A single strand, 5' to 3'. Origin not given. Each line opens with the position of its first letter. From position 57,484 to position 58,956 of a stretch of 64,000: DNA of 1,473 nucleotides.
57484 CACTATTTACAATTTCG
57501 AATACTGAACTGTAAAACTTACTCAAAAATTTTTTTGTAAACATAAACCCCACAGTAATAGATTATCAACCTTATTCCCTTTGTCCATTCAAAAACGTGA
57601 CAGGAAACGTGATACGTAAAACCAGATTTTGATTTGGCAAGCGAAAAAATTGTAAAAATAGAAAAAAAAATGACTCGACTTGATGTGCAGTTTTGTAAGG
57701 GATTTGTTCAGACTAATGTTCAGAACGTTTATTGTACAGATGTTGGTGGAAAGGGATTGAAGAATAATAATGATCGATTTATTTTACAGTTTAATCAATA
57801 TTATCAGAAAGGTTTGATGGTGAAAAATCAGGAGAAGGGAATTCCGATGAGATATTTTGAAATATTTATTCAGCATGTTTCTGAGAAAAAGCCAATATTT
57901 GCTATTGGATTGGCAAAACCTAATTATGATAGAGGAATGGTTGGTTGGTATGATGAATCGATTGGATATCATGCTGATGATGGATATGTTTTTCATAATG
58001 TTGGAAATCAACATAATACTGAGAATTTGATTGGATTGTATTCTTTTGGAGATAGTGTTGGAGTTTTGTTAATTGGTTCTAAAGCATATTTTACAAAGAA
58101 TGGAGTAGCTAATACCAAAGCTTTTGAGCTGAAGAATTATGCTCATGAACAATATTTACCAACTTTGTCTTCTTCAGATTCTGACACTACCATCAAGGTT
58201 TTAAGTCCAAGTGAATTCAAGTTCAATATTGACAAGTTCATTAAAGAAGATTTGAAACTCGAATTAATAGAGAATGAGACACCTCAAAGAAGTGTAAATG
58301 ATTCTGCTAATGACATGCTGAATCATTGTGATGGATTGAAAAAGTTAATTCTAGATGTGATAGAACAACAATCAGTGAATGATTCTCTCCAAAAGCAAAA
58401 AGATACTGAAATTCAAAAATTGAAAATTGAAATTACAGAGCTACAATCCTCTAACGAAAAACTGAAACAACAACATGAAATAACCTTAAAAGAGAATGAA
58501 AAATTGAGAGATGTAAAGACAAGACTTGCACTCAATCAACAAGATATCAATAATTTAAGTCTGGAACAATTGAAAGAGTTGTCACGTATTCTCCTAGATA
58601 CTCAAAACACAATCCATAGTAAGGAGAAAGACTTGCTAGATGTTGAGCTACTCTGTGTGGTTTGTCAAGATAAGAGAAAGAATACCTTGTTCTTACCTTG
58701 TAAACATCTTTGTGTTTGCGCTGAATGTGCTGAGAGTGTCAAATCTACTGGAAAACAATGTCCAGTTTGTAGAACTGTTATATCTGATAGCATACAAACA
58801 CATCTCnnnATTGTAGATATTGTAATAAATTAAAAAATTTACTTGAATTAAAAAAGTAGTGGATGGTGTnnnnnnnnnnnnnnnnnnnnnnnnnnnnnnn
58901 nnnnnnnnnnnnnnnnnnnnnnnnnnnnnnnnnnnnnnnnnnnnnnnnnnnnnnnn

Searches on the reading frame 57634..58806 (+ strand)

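Call 25: search_protein_families(library=pfam, proteins=[window:57634-58806:+], max_evalue=0.001)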
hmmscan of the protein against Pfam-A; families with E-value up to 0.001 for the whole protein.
window:57634-58806:+ (391 aa): 5 families
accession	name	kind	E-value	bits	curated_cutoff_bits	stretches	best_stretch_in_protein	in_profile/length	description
PF13920.12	zf-C3HC4_3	-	5.8e-16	58.5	27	1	339-385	3-48/49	Zinc finger, C3HC4 type (RING finger)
PF14447.12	Prok-RING_4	-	3.3e-07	30.5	27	1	341-386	1-43/46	Prokaryotic RING finger family 4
PF00622.36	SPRY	-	6.6e-06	26.6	26.3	1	74-179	3-107/121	SPRY domain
PF13639.12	zf-RING_2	-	8.5e-06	26.4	27.3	1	341-380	3-44/44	Ring finger domain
PF00097.31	zf-C3HC4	-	0.00065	20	21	0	341-379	1-40/40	Zinc finger, C3HC4 type (RING finger)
